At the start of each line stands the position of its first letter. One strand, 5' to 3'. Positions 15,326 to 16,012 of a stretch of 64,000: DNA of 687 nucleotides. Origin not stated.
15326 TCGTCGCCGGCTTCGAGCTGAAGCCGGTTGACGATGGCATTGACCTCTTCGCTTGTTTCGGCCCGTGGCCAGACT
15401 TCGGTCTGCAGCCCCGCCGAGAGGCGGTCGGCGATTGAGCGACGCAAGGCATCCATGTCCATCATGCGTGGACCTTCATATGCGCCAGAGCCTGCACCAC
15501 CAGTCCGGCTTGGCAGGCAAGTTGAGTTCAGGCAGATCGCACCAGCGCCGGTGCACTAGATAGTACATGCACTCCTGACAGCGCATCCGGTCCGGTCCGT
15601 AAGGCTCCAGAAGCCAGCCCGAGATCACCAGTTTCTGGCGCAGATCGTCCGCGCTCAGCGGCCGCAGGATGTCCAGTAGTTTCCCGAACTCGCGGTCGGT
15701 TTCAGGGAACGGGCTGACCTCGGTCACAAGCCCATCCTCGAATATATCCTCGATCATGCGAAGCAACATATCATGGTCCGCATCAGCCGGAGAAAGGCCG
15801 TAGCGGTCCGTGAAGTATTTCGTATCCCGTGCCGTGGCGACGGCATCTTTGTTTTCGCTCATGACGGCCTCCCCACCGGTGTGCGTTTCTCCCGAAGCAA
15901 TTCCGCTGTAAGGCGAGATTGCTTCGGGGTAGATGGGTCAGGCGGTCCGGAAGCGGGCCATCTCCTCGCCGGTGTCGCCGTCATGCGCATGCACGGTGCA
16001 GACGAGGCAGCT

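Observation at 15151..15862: Tandem cytoplasmic HiPIP-like paralogues between hupL and the maturation protease: candidate electron acceptor for a group 2a hydrogenase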

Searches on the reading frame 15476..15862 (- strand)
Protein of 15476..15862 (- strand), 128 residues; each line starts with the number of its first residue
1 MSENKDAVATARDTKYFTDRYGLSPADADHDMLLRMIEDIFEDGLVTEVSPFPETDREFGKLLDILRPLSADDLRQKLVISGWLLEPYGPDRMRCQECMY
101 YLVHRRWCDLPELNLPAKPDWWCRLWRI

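Call 3: search_protein_families(library=pfam, proteins=[window:15476-15862:-], max_evalue=0.1)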
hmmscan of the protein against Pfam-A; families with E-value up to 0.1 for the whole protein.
window:15476-15862:- (128 aa): 0 families

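Call 4: search_protein_families(library=ncbifam, proteins=[window:15476-15862:-], max_evalue=0.1)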
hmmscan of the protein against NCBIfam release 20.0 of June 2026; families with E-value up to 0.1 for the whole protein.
window:15476-15862:- (128 aa): 0 families

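Call 6: search_solved_structures(query=window:15476-15862:-, max_evalue=10, show_alignments=3)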
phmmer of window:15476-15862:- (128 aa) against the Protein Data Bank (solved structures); distinct sequences matched with E-value up to 10: 2.
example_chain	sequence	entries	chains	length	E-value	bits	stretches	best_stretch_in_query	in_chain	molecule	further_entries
4hs7_A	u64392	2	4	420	0.79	12.8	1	9-104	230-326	Bacterial extracellular solute-binding protein, putative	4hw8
5jd3_A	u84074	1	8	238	1.3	12.1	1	15-106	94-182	LAE5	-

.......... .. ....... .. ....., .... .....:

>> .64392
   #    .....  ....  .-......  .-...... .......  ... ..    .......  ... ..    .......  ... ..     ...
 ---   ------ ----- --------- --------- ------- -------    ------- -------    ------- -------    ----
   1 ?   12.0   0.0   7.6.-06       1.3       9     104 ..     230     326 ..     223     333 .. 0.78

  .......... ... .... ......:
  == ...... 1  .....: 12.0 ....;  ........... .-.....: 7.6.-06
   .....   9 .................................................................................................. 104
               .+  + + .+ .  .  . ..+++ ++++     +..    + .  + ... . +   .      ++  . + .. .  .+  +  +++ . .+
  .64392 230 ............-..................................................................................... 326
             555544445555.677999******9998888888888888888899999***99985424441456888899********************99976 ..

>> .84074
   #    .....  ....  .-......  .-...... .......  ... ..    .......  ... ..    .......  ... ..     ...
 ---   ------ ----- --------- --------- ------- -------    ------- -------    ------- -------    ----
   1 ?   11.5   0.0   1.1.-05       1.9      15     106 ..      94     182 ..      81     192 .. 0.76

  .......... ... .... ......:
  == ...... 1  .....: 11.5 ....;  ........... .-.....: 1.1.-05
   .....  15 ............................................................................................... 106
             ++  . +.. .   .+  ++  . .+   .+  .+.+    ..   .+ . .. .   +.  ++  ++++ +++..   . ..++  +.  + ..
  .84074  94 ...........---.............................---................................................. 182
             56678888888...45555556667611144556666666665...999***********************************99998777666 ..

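Call 8: find_homologous_proteins(query=window:15476-15862:-, max_evalue=0.001)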
Query window:15476-15862:- (128 aa): 890 proteins with E <= 0.001 among 891 candidates; the best 120 are listed.
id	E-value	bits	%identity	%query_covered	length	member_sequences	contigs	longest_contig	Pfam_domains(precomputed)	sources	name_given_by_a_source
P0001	7.0e-74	264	87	100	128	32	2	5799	-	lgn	-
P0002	4.2e-67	242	82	100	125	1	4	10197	-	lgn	-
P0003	7.0e-64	232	78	98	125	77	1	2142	-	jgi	jgi:hypothetical protein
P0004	2.1e-63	230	78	98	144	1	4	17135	-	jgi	jgi:hypothetical protein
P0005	4.0e-63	229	76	96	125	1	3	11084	-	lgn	-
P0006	5.1e-63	229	75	100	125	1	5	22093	-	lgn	-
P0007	8.1e-63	228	80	90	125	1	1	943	-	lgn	-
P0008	8.7e-63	228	75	96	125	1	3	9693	-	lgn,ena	-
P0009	1.7e-62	227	79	95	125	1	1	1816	-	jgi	-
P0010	2.0e-62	227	80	90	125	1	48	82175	-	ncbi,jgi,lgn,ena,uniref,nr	ncbi:hypothetical protein [Tabrizicola sp.]|jgi:hypothetical protein|uniref:hypothetical protein n=1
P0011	2.1e-62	227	75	100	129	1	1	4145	-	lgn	-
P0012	2.9e-62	226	78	92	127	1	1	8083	-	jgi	jgi:hypothetical protein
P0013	3.0e-62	226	76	96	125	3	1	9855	-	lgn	-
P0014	5.3e-62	226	74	96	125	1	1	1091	-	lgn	-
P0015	7.8e-62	225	74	96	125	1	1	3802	-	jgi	jgi:hypothetical protein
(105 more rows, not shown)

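Call 18: search_solved_structures(query=A1, max_evalue=10, show_alignments=5)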
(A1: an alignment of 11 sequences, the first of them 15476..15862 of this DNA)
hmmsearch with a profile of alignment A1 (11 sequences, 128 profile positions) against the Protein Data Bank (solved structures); distinct sequences matched with E-value up to 10: 0.

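Call 23: predict_structure(alignment_id=A1)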
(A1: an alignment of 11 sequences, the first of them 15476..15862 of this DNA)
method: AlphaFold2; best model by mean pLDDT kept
length: 128 residues; sequences in the alignment: 11
mean_pLDDT: 67.2   pTM: 0.66
mean pLDDT of the five models: 67.2, 57.5, 57.4, 57.0, 45.3
residues with pLDDT >= 90: 6; 70-90: 61; 50-70: 30; < 50: 31
segments of 3 or more residues with pLDDT < 50: 88-114
pLDDT, mean of each block of 10 residues (from residue 1): 54 86 86 84 75 70 78 82 63 43 42 51 57
secondary structure, 60 per line:
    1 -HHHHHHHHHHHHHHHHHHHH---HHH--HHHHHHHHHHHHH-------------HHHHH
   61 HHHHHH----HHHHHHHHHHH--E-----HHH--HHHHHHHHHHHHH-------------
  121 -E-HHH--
elements in order: H2-21 H30-42 H56-66 H71-81 H95-107

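Call 24: search_protein_representatives(alignment_id=A1)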
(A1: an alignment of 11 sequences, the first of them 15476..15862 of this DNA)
Query: 11 sequences, 128 profile positions. Proteins with E-value up to 0.001 (for the whole library): 149; up to 1e-10: 107; up to 1e-30: 20. The best 149 are listed.
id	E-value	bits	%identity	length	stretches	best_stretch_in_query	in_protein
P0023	5.2e-60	217.4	-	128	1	1-128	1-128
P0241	1.5e-44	167.4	-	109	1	26-128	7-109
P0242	3.1e-42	159.9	-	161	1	4-128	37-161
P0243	2.0e-35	137.9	-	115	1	28-128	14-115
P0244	3.0e-34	134.1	-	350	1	26-128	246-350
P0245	2.3e-33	131.2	-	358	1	20-128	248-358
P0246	5.5e-33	130.0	-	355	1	26-128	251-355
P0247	6.2e-33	129.8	-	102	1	32-128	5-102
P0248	9.4e-33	129.3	-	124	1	48-128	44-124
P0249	1.2e-32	128.9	-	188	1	22-128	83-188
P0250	2.4e-32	128.0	-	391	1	19-128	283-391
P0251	2.6e-32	127.8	-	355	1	27-127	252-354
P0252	4.4e-32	127.1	-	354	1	29-127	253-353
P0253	1.2e-31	125.6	-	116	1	52-128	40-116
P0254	1.6e-31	125.2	-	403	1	30-127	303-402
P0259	7.2e-31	123.2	-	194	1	30-128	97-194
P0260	1.6e-30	122.1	-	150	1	52-128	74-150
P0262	2.1e-30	121.6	-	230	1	29-128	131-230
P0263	3.0e-30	121.2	-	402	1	23-128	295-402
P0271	2.6e-28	114.9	-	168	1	62-128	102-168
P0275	5.4e-28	113.9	-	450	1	27-128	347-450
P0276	6.1e-28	113.7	-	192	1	31-127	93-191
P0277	2.0e-27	112.0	-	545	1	27-127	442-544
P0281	1.3e-26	109.4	-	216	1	27-128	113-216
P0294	2.1e-23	99.0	-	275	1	41-128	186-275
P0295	3.1e-23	98.5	-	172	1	28-127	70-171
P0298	3.1e-22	95.2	-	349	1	27-128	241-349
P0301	8.2e-22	93.9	-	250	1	27-127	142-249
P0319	1.6e-18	83.2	-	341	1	22-127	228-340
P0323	2.8e-17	79.2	-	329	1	30-127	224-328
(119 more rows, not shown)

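Call 26: search_protein_families(library=pfam, proteins=[P0244, P0245, P0250, P0254, P0275, P0277, P0249, P0262, P0298, P0323], max_evalue=0.01)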
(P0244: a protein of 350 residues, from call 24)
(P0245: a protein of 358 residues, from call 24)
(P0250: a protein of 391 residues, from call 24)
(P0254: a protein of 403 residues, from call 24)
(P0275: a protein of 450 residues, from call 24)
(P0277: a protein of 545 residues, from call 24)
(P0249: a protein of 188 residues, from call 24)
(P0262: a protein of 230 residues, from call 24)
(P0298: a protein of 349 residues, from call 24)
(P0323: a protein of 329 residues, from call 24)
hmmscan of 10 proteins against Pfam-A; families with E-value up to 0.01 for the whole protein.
P0244 (350 aa): 0 families

P0245 (358 aa): 0 families

P0250 (391 aa): 1 family
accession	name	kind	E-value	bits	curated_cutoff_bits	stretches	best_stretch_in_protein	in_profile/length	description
PF01292.26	Ni_hydr_CYTB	-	1.6e-13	51.3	30.1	1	6-217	2-169/179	Prokaryotic cytochrome b561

P0254 (403 aa): 0 families

P0275 (450 aa): 0 families

P0277 (545 aa): 0 families

P0249 (188 aa): 0 families

P0262 (230 aa): 0 families

P0298 (349 aa): 0 families

P0323 (329 aa): 0 families

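Call 28: find_encoding_contigs(protein=P0250, flank=10000, max_places=4)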
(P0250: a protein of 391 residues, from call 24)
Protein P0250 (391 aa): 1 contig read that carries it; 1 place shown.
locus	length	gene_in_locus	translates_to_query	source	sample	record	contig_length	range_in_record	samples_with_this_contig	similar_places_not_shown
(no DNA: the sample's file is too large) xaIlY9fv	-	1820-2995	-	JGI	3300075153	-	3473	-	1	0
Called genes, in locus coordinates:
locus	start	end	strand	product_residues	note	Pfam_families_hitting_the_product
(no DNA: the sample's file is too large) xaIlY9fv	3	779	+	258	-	?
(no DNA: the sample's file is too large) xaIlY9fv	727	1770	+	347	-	PF01058:Oxidored_q6, PF14720:NiFe_hyd_SSU_C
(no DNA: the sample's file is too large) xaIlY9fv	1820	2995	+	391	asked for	PF01292:Ni_hydr_CYTB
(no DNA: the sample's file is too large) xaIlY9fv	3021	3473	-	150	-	?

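Call 29: find_encoding_contigs(protein=P0244, flank=10000, max_places=3)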
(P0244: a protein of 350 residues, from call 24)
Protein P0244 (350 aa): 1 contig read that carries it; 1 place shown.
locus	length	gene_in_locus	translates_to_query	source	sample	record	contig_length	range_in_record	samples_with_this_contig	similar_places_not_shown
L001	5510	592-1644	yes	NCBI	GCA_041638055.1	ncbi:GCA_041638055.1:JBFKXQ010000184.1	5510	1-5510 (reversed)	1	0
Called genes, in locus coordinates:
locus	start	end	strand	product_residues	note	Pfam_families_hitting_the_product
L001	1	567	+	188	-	?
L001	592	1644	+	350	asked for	-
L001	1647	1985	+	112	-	PF01155:HypA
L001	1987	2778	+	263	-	PF02492:cobW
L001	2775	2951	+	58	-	-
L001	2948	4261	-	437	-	PF00072:Response_reg (weak), PF02518:HATPase_c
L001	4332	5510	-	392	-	?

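Call 30: find_encoding_contigs(protein=P0298, flank=10000, max_places=3)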
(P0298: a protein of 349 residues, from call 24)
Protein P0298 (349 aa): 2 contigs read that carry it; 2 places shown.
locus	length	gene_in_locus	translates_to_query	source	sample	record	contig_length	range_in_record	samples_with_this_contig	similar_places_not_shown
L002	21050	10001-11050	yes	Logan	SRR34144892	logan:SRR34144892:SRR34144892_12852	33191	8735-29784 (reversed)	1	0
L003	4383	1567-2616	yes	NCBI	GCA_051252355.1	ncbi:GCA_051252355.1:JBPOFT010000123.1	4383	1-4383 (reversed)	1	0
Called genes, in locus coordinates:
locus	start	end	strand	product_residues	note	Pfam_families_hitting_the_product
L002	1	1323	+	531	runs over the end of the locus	PF00374:NiFeSe_Hases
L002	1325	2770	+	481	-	PF01750:HycI, PF14938:SNAP (faint)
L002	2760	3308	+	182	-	PF01106:NifU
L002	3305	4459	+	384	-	PF01436:NHL (faint)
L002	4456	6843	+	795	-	PF00708:Acylphosphatase, PF07503:zf-HYPF, PF01300:Sua5_yciO_yrdC, PF17788:HypF_C, PF22521:HypF_C_2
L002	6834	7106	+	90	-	PF01455:HupF_HypC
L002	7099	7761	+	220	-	PF13580:SIS_2, PF01380:SIS (weak)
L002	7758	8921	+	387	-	PF01924:HypD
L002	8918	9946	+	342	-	PF00586:AIRS, PF02769:AIRS_C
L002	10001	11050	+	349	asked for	-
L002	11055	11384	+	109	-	PF01155:HypA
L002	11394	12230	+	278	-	PF02492:cobW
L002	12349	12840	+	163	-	PF00186:DHFR_1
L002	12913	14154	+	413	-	PF03435:Sacchrp_dh_NADP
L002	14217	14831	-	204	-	PF02525:Flavodoxin_2, PF03358:FMN_red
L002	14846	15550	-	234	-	PF00106:adh_short, PF13561:adh_short_C2, PF23441:SDR (weak)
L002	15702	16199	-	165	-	PF01242:PTPS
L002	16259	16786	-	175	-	PF13238:AAA_18 (weak), PF01202:SKI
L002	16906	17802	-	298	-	PF03446:NAD_binding_2, PF03807:F420_oxidored (faint), PF14833:NAD_binding_11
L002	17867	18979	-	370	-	PF00378:ECH_1, PF16113:ECH_2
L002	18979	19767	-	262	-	PF00378:ECH_1, PF16113:ECH_2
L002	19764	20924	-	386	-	PF02771:Acyl-CoA_dh_N, PF02770:Acyl-CoA_dh_M, PF00441:Acyl-CoA_dh_1, PF08028:Acyl-CoA_dh_2, PF22924:ACOX_C_alpha1 (weak)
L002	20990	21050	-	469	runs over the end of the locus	PF00171:Aldedh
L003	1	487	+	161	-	PF01924:HypD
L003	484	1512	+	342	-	PF00586:AIRS, PF02769:AIRS_C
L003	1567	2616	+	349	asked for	-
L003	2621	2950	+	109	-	PF01155:HypA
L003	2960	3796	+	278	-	PF02492:cobW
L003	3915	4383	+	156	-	PF00186:DHFR_1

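Call 35: find_related_loci(query=A1, collection=genome_contigs, flank=8000)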
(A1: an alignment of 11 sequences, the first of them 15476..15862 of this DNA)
Query A1 (128 aa) in genome_contigs; peptide patterns used: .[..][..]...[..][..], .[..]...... (x = any residue, [..] = any of these).
455 stretches matched a pattern; 380 encode a relative of the query (tblastn E <= 1e-3); the best 80 are kept; 80 distinct loci.
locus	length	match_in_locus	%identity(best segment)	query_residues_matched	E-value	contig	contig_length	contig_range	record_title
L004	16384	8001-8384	99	1-128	6e-84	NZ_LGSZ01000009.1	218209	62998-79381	Bosea vaviloviae strain SD260 contig_7, whole genome shotgun sequence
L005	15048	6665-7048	94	1-128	3e-80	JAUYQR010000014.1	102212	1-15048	MAG: Paracoccaceae bacterium isolate C5_concoct.bin.147 C5_k141_117430, whole genome shotgun sequence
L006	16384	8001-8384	93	1-128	4e-79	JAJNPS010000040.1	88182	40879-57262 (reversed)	MAG: Rhodobacterales bacterium isolate MAG_013 k141_360005, whole genome shotgun sequence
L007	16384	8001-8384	93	1-128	1e-78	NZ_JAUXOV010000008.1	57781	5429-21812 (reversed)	MAG: Pseudotabrizicola sp. isolate C10_concoct.bin.8_sub C10_k141_12898, whole genome shotgun sequence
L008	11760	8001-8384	88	1-128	3e-76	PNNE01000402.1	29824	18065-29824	MAG: Rhodobacter sp. isolate BC.019 BC_1000968_29824, whole genome shotgun sequence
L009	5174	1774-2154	75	1-128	5e-65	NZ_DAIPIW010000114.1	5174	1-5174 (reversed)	MAG: Yoonia sp. isolate CTOTU7366 NODE_26399_length_5174_cov_11.758742, whole genome shotgun sequence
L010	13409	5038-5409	77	4-128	8e-65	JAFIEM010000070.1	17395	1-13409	MAG: Natronohydrobacter sp. isolate BM_Day8_Bin.11 NODE_1478_length_17395_cov_15.684141, whole genome shotgun sequence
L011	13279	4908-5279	78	4-128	8e-65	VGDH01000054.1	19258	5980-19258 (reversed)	MAG: Alphaproteobacteria bacterium isolate K_Offshore_40m_m1_238 K_Offshore_40m_m1_238_Ga0194133_10004301, whole genome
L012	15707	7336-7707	78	4-128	1e-64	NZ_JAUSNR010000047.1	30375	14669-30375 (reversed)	MAG: Pseudotabrizicola sp. isolate E21_concoct.bin.118 E21_k141_220943, whole genome shotgun sequence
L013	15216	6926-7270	80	14-128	3e-64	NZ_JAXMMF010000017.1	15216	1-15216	MAG: Tabrizicola sp. isolate NC_metabat.bin.9 k141_138058, whole genome shotgun sequence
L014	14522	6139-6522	73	1-128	4e-64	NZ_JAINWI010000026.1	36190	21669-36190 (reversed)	Seohaeicola saemankumensis strain IOP_23 contig26, whole genome shotgun sequence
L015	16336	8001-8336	84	17-128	2e-64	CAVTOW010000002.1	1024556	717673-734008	MAG: uncultured Alphaproteobacteria bacterium isolate MFD00905.bin.2.60 genome assembly, contig: contig_2297, whole geno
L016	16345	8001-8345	80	14-128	3e-64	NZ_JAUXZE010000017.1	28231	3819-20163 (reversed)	MAG: Tabrizicola sp. isolate C18_maxbin.019 C18_k141_394248, whole genome shotgun sequence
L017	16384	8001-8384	74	1-128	1e-63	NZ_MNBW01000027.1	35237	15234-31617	Nioella nitratireducens strain SSW136 contig27, whole genome shotgun sequence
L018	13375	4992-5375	74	1-128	1e-63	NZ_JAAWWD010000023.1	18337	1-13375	MAG: Aestuariivita sp. isolate FE80 Cluster1_contig_129, whole genome shotgun sequence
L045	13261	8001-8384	69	1-128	9e-58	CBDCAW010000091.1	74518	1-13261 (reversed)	MAG: Granulosicoccaceae bacterium isolate 063d36f9-0927-4e6b-82e9-7393bce4cd57 genome assembly, contig: contig_91, whole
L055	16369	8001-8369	68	7-128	3e-56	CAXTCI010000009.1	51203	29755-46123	MAG TPA_asm: uncultured Acetobacteraceae bacterium isolate private_T1889_metawrap_bin.4 genome assembly, contig: private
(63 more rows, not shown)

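Call 54: find_encoding_contigs(protein=P0249, flank=10000, max_places=3)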
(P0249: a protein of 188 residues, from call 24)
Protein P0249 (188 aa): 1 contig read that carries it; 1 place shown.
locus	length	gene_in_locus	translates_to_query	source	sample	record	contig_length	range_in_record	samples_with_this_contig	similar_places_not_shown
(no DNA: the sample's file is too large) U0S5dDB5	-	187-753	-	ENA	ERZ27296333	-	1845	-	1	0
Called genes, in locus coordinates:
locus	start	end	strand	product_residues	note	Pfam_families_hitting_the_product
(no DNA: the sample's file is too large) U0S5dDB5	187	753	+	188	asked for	-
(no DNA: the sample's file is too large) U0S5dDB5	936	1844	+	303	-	?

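Call 55: find_encoding_contigs(protein=P0275, flank=10000, max_places=3)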
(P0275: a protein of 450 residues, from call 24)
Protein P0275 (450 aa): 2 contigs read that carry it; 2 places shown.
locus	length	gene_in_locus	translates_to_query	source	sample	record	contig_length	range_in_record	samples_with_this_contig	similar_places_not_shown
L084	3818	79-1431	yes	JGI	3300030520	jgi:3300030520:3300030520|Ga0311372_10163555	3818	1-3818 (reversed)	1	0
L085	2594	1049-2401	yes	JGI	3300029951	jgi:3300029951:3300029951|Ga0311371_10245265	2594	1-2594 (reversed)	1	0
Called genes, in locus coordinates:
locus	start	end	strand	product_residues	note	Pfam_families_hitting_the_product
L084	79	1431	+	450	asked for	-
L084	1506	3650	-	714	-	PF00989:PAS (weak), PF13426:PAS_9, PF00989:PAS, PF08448:PAS_4, PF13188:PAS_8, PF13426:PAS_9, PF00990:GGDEF, PF00563:EAL, +1 more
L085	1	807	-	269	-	?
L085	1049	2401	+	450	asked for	-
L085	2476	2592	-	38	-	?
